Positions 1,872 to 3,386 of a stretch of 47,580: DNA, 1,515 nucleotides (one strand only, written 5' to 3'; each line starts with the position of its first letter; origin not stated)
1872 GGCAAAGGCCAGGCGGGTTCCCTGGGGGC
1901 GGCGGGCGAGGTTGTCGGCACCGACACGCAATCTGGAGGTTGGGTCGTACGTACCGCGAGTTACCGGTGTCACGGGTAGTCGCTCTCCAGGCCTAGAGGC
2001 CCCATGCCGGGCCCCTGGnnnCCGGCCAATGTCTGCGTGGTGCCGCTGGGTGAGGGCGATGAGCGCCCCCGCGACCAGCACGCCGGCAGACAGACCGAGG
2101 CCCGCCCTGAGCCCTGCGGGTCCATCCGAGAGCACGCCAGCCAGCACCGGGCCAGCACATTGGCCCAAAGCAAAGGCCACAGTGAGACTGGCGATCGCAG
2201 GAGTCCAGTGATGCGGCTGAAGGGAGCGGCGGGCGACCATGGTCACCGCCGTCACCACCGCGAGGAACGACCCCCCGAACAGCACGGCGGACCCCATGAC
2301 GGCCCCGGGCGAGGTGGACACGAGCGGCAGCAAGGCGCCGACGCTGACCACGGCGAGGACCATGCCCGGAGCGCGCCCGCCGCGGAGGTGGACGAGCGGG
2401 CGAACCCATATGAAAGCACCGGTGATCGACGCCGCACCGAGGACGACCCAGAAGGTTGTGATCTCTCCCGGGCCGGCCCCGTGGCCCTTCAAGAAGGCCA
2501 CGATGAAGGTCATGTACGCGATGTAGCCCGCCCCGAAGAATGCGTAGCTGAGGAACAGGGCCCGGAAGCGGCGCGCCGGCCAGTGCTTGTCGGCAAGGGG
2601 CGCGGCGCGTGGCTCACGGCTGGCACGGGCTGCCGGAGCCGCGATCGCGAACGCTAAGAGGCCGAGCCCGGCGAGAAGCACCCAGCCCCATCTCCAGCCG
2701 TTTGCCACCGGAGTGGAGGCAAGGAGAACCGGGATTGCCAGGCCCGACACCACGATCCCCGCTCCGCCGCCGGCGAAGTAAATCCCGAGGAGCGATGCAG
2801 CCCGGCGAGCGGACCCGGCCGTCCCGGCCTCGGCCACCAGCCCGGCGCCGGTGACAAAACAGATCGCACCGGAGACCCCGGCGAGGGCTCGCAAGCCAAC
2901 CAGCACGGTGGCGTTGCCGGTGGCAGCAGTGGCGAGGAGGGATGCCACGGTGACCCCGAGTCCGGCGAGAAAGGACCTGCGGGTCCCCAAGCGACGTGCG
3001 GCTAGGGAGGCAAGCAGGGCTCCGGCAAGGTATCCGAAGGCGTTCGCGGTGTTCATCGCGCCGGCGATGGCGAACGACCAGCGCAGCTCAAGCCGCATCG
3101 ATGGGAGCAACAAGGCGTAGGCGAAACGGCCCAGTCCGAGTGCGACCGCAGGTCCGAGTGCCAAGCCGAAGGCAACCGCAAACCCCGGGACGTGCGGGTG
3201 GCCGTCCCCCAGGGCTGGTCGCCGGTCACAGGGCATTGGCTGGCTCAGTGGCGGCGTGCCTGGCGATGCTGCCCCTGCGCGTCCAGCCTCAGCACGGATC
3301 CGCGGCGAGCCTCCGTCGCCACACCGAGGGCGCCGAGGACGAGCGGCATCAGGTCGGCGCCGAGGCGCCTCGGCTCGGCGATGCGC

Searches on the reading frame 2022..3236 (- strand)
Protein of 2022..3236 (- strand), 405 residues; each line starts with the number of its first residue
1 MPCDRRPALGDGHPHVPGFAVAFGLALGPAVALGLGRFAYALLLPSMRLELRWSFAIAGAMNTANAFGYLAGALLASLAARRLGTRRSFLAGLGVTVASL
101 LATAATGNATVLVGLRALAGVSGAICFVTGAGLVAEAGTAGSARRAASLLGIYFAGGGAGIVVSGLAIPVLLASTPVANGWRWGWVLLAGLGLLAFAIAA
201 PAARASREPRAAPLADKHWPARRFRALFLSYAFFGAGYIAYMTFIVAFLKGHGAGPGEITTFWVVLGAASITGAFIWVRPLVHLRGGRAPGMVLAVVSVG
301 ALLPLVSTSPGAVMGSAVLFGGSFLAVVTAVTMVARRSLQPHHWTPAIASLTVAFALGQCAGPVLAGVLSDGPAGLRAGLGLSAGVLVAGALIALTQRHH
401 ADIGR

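Call 25: search_protein_families(library=pfam, proteins=[window:2022-3236:-], max_evalue=0.0001)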
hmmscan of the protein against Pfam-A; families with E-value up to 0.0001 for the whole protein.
window:2022-3236:- (405 aa): 2 families
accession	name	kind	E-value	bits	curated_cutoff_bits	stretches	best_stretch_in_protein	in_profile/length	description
PF06779.20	MFS_4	-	9.5e-72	242.8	26.3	1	30-394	2-363/364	Uncharacterised MFS-type transporter YbfB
PF07690.21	MFS_1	-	3.1e-23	82.7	33.4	1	32-342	7-326/347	Major Facilitator Superfamily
